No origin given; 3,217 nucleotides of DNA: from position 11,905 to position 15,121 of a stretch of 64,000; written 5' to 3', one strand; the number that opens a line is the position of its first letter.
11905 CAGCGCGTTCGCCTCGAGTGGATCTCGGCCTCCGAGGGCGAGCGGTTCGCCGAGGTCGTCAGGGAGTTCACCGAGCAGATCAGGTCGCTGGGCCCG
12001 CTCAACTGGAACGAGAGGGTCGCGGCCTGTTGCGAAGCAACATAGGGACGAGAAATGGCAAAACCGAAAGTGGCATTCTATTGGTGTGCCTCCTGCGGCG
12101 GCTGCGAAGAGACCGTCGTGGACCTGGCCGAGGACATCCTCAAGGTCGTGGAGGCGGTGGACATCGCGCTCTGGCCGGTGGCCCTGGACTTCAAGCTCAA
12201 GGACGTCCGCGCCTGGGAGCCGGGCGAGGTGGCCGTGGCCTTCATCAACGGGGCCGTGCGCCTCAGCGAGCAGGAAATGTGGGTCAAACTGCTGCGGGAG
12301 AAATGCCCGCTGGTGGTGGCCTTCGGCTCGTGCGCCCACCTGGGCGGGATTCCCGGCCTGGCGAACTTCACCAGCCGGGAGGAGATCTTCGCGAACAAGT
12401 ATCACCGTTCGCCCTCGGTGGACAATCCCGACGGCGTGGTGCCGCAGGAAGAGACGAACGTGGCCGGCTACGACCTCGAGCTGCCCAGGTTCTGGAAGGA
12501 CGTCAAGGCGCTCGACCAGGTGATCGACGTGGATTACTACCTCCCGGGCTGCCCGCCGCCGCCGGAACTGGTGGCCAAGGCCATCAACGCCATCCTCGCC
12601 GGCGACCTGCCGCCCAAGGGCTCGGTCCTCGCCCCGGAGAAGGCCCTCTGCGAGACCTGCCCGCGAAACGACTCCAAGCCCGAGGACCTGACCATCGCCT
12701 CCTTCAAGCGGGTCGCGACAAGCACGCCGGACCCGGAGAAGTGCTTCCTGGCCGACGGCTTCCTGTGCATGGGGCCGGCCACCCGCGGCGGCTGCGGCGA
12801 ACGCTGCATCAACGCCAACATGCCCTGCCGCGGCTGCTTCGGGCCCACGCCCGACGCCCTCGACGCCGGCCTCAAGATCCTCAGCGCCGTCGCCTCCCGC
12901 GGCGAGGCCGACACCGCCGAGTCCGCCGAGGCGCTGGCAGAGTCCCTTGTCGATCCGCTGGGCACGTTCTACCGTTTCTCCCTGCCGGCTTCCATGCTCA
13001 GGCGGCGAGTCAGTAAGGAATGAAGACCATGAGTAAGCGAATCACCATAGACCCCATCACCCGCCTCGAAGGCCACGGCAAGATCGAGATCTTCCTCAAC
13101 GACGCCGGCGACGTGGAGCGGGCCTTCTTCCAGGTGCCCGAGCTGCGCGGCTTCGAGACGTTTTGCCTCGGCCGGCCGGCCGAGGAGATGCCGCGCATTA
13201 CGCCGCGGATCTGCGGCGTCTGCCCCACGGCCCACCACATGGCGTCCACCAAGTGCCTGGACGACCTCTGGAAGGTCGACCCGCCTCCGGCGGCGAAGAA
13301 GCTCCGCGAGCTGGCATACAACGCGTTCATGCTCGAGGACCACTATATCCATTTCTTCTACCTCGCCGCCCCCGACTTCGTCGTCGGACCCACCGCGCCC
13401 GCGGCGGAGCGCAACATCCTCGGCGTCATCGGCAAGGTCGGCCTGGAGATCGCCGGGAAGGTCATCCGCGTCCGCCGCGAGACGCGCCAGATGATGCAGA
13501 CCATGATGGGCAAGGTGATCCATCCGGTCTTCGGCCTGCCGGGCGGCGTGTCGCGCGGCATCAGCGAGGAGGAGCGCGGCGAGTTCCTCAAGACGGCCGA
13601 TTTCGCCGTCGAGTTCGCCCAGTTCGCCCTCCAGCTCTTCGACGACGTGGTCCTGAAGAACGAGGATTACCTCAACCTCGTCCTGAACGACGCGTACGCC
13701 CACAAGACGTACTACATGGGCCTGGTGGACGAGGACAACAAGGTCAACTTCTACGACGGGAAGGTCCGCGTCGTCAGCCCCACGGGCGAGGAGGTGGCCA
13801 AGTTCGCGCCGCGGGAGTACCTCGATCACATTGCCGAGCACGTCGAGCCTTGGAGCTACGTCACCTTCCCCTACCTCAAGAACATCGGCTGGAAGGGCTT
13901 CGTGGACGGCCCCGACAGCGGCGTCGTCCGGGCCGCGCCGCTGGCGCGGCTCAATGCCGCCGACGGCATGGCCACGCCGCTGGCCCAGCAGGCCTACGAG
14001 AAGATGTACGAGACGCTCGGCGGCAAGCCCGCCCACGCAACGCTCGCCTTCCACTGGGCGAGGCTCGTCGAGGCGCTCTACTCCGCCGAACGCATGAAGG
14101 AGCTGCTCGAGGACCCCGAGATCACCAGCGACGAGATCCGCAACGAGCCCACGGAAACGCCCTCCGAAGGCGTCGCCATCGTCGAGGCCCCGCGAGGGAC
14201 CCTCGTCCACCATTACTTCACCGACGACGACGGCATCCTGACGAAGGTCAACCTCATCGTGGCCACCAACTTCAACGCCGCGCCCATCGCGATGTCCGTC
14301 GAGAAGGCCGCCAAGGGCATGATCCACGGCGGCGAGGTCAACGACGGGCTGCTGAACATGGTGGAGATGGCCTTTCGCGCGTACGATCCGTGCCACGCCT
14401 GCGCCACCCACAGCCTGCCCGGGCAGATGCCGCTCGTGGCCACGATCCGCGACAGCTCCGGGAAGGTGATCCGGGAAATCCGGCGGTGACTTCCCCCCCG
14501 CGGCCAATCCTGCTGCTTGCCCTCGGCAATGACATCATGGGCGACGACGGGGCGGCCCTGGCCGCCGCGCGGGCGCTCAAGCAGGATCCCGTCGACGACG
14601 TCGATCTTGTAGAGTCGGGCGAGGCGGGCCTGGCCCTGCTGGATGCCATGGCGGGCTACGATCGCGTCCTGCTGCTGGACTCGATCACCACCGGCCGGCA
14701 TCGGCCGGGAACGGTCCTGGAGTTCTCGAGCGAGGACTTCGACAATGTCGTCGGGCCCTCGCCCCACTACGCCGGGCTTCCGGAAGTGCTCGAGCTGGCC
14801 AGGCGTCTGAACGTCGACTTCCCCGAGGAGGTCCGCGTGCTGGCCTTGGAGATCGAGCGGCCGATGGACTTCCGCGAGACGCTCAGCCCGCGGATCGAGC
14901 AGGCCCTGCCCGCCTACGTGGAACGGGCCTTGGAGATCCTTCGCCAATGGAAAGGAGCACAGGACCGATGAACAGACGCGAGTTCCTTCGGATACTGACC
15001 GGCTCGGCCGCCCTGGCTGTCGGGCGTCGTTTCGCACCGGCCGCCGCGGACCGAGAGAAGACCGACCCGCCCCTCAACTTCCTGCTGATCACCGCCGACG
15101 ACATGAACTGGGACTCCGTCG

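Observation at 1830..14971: One co-directional operon links HdrCB, NuoE/HndB/NuoF and a group-3 [NiFe] hydrogenase with MvhD: a predicted H2 / NAD(P)H / disulfide electron-bifurcating supercomplex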

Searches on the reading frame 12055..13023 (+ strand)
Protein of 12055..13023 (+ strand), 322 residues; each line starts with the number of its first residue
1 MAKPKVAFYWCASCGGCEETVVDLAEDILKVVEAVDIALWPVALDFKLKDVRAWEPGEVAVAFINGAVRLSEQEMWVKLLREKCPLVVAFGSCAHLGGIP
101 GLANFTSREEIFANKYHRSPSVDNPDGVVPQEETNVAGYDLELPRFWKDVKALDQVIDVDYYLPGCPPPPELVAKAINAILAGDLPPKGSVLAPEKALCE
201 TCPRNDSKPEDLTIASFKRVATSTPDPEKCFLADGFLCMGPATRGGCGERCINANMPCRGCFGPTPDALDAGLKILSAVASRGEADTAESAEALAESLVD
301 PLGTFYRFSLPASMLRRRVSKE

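Call 5: search_protein_families(library=pfam, proteins=[window:12055-13023:+], max_evalue=0.01)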
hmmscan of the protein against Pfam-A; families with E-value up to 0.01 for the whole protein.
window:12055-13023:+ (322 aa): 1 family
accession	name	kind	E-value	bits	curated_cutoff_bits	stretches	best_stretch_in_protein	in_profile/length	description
PF01058.29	Oxidored_q6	-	1.2e-23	83.6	27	1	14-179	1-127/128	NADH ubiquinone oxidoreductase, 20 Kd subunit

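Call 24: search_protein_families(library=ncbifam, proteins=[window:12055-13023:+], max_evalue=0.00001)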
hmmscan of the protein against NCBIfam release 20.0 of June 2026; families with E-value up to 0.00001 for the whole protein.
window:12055-13023:+ (322 aa): 6 families
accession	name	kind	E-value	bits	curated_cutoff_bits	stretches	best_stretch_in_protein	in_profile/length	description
NF045875.1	F420_non_VhuG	exception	1.3e-63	214.9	450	1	3-318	4-284/286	F420-non-reducing hydrogenase subunit VhuG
NF040836.1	sulfhyd_HydD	equivalog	3.2e-20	72.4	500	1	3-186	5-159/261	NADPH-dependent hydrogenase/sulfhydrogenase 1 subunit delta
TIGR03294.1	FrhG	equivalog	5.4e-17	62.3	245.5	2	4-101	2-95/228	coenzyme F420 hydrogenase subunit gamma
NF040831.1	sulfhyd_ShyD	equivalog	2.5e-14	53.5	460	0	230-277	172-221/240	NAD(P)-dependent hydrogenase/sulfhydrogenase 2 subunit delta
NF005012.1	PRK06411.1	subfamily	7.5e-07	28.8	116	0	150-179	124-153/166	NADH-quinone oxidoreductase subunit NuoB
NF011392.0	PRK14817.1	equivalog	2.9e-06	27.1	271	0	149-177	125-153/182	NADH-quinone oxidoreductase subunit B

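Call 55: search_solved_structures(query=window:12055-13023:+, max_evalue=1e-10, show_alignments=2)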
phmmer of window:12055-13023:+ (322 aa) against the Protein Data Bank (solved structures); distinct sequences matched with E-value up to 1e-10: 9.
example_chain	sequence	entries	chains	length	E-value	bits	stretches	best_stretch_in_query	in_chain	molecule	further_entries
5odc_E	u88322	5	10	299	1.6e-68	234.6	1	5-316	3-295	Methyl-viologen reducing hydrogenase subunit G | Methyl-viologen reducing hydrogenase, subunit G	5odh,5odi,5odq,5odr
9sw2_E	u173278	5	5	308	9.5e-61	209.1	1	3-322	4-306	F420-non-reducing hydrogenase subunit G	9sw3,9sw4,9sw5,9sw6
9sfi_I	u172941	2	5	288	9.4e-58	199.2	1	3-322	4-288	F420-non-reducing hydrogenase small subunit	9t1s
7t2r_E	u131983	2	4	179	9.1e-24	87.5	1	1-188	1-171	NiFe hydrogenase small subunit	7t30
9nez_A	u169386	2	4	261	1.8e-13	53.7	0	1-104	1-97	Sulfhydrogenase 1 subunit delta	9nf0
9e1j_A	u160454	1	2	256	4.5e-13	52.4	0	3-104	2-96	Sulfhydrogenase 1 subunit delta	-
9e15_A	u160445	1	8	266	4.5e-13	52.4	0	3-104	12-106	Sulfhydrogenase 1 subunit delta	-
5xf9_C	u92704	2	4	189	8.2e-13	51.5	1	5-186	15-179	NAD-reducing hydrogenase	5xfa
3zfs_B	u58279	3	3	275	3.8e-12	49.3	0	154-186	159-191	F420-REDUCING HYDROGENASE, SUBUNIT GAMMA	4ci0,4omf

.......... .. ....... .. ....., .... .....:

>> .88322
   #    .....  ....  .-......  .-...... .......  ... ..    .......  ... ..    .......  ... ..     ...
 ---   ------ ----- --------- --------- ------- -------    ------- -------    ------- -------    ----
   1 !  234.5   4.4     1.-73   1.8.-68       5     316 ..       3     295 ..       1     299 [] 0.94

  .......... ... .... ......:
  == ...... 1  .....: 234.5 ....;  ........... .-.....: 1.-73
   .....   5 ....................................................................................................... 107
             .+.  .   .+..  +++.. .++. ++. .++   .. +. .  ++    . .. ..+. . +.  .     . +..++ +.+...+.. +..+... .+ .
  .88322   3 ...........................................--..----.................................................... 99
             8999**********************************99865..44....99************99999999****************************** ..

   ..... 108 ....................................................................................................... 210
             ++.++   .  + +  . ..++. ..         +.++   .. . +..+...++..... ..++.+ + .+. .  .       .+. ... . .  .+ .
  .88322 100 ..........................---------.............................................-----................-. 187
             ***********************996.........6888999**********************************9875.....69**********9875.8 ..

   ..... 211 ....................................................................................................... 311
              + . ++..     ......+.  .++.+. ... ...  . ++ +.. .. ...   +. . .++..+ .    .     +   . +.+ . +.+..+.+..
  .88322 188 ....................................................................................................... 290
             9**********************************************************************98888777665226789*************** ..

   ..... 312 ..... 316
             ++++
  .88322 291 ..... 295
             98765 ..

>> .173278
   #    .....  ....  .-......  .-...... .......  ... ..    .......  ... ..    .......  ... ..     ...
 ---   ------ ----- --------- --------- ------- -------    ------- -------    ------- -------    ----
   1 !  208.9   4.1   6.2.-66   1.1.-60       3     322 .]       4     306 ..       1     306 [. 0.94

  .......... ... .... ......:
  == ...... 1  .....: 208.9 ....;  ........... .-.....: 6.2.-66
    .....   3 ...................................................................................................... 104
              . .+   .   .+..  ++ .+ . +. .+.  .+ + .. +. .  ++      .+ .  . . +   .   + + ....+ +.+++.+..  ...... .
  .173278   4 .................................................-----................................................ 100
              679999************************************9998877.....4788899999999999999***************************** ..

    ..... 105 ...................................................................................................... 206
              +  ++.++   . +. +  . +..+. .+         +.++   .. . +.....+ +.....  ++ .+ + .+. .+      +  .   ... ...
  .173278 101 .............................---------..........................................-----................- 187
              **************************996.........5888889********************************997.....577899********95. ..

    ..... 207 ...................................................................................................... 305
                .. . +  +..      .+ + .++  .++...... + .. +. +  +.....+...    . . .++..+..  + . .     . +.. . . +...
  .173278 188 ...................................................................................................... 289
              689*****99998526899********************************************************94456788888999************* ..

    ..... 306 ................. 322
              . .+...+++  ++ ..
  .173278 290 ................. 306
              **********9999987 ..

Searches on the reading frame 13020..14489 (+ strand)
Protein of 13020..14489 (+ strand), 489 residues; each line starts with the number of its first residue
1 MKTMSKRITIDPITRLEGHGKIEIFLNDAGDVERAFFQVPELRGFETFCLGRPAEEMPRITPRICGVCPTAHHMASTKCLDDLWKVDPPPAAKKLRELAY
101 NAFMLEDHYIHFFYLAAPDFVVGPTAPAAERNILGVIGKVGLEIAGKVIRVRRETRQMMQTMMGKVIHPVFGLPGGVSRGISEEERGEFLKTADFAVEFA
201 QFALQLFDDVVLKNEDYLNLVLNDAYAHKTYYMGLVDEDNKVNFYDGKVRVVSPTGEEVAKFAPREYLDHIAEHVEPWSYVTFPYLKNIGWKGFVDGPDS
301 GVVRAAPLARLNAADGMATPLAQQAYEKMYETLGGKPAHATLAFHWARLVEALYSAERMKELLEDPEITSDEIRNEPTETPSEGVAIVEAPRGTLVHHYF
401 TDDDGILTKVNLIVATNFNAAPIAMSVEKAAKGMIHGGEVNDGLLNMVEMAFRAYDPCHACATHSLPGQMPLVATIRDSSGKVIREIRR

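Call 5: search_protein_families(library=pfam, proteins=[window:13020-14489:+], max_evalue=0.01)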
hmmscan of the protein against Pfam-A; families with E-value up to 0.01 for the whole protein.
window:13020-14489:+ (489 aa): 1 family
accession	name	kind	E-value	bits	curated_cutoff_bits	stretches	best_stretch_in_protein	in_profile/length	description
PF00374.24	NiFeSe_Hases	-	5.9e-36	124.9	25.8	2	43-121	1-79/508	Nickel-dependent hydrogenase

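Call 24: search_protein_families(library=ncbifam, proteins=[window:13020-14489:+], max_evalue=0.00001)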
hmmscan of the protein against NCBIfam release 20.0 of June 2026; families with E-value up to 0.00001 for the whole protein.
window:13020-14489:+ (489 aa): 9 families
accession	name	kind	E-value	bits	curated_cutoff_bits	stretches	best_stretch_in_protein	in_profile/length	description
NF041785.2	VhuA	equivalog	1e-130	436.1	800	1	7-434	3-416/418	F420-non-reducing hydrogenase Vhu subunit A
NF033181.1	NiFeSe_hydrog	equivalog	7.7e-52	176.8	600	2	6-125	2-120/507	nickel-dependent hydrogenase large subunit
NF045518.1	H2_NiFeSe_large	exception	4.8e-48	164.2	780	1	7-466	3-482/485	NiFeSe hydrogenase large subunit HysA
TIGR03295.1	frhA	equivalog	1.2e-44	152.9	392.5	2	4-215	1-204/412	coenzyme F420 hydrogenase subunit alpha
NF040828.1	sulfhyd_ShyA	equivalog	1.7e-44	152.4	700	2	8-210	3-197/415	NAD(P)-dependent hydrogenase/sulfhydrogenase 2 subunit alpha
NF040832.1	sulfhyd_HydA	equivalog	2.5e-33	115.8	880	1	7-464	4-422/426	NADPH-dependent hydrogenase/sulfhydrogenase 1 subunit alpha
NF007778.0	PRK10467.1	equivalog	3.7e-28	98.2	969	1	4-126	1-122/567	hydrogenase 2 large subunit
NF007550.0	PRK10170.1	equivalog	1.6e-23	83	1101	1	4-121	15-132/597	Ni/Fe-hydrogenase large subunit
NF041786.2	VhuU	equivalog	2.7e-08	33.5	70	1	441-465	4-28/45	F420-non-reducing hydrogenase selenoprotein subunit VhuU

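Call 25: search_solved_structures(query=window:13020-14489:+, max_evalue=1e-10, show_alignments=1)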
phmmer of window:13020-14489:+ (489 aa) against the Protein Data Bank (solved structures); distinct sequences matched with E-value up to 1e-10: 67 (the best 60 are shown).
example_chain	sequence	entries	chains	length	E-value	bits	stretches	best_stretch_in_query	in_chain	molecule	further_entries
7t2r_D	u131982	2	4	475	2.4e-122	412.4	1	7-489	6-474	NiFe hydrogenase large subunit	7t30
9sfi_g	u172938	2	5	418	5.8e-121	407.9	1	7-432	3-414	Coenzyme F420-reducing hydrogenase, alpha subunit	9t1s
5odc_F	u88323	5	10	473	1.2e-115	390.4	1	7-470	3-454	Methyl-viologen reducing hydrogenase subunit A | Methyl-viologen reducing hydrogenase, subunit A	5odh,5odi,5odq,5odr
9sw2_F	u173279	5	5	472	7.3e-108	364.6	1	7-486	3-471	F420-non-reducing hydrogenase subunit A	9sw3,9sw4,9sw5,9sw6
5xf9_D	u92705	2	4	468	3.2e-100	339.5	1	5-464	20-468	NAD-reducing hydrogenase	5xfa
5jsu_B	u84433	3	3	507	1.7e-39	139.2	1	7-476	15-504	Periplasmic [NiFeSe] hydrogenase, large subunit, selenocysteine-containing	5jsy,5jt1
5jsh_B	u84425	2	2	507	5.7e-38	134.2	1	7-476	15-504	Periplasmic [NiFeSe] hydrogenase, large subunit, selenocysteine-containing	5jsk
6z8o_B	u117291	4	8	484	6e-37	130.8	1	7-464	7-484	Periplasmic [NiFeSe] hydrogenase, large subunit, selenocysteine-containing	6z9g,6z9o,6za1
6ru9_B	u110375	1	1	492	6.2e-37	130.7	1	7-464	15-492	Periplasmic [NiFeSe] hydrogenase, large subunit, selenocysteine-containing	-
6rtp_B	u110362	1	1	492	1.5e-36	129.5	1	7-464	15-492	Periplasmic [NiFeSe] hydrogenase, large subunit, selenocysteine-containing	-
6z8m_B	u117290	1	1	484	1.5e-36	129.4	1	7-464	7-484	Periplasmic [NiFeSe] hydrogenase, large subunit, selenocysteine-containing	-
6ruc_B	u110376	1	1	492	1.6e-36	129.4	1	7-464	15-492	Periplasmic [NiFeSe] hydrogenase, large subunit, selenocysteine-containing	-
3ze6_B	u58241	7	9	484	2.1e-36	129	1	7-464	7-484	PERIPLASMIC [NIFESE] HYDROGENASE, LARGE SUBUNIT, SELENOCYS SELENOCYSTEINE-CONTAINING | PERIPLASMIC [NIFESE] HYDROGENASE, LARGE SUBUNIT, SELENOCYSTEINE-CONTAININ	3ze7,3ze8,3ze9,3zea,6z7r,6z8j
2wpn_B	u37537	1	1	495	2.3e-36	128.9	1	7-464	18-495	PERIPLASMIC [NIFESE] HYDROGENASE, LARGE SUBUNIT, SELENOCYSTEINE-CONTAINING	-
4kl8_L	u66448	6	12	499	1.2e-31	113.4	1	7-464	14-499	Nickel-dependent hydrogenase large subunit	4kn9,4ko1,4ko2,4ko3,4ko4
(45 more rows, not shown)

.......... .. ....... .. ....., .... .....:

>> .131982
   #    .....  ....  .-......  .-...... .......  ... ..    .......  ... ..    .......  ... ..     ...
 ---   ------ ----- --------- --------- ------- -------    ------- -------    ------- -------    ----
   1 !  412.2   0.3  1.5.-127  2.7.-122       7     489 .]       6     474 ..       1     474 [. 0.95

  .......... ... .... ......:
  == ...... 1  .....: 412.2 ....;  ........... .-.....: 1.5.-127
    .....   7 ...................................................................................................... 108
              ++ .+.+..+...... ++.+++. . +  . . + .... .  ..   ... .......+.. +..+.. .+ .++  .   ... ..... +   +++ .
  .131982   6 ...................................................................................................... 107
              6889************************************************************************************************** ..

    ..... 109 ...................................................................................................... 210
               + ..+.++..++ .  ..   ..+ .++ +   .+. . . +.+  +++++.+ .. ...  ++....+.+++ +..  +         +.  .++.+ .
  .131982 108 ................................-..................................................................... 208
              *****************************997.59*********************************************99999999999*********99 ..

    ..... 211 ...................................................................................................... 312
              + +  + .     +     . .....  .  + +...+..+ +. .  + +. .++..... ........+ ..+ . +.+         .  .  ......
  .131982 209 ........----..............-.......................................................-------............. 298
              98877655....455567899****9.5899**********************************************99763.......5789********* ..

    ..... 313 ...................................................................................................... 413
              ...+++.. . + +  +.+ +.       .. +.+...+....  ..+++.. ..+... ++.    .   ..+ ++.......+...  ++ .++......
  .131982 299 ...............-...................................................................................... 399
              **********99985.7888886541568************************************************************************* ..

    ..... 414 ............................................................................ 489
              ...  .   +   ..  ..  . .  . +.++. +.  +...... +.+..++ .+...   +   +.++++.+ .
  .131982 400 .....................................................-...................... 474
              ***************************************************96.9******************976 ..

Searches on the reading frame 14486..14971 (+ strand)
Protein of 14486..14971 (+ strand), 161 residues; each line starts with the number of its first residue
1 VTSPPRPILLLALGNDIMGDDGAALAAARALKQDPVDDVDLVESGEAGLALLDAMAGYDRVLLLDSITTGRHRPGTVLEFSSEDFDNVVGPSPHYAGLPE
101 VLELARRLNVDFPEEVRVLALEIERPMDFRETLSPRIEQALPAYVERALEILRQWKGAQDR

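Call 5: search_protein_families(library=pfam, proteins=[window:14486-14971:+], max_evalue=0.01)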
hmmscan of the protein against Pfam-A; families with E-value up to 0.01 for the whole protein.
window:14486-14971:+ (161 aa): 1 family
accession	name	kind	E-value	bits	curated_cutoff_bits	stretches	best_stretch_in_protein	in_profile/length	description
PF01750.23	HycI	-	8.1e-11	42.3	23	1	29-150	5-129/130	Hydrogenase maturation protease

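Call 24: search_protein_families(library=ncbifam, proteins=[window:14486-14971:+], max_evalue=0.00001)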
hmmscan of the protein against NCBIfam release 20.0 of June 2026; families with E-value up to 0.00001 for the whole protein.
window:14486-14971:+ (161 aa): 5 families
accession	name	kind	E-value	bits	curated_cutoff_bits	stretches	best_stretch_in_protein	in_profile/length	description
TIGR00072.1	hydrog_prot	superfamily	3.6e-28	98.4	47.45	1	9-151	1-144/145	hydrogenase maturation protease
TIGR00140.1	hupD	subfamily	6.4e-18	65.1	151.8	1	8-155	1-150/151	HyaD/HybD family hydrogenase maturation endopeptidase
NF007777.0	PRK10466.1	equivalog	3.4e-16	59.4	190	1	8-154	3-151/164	HyaD/HybD family hydrogenase maturation endopeptidase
NF045519.1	NiFeSe_H2_mat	exception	2.5e-13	50.1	190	1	8-152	3-147/152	NiFeSe hydrogenase maturation protease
NF007616.0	PRK10264.1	equivalog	3.4e-07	30.1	261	1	8-156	6-157/195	hydrogenase 1 maturation protease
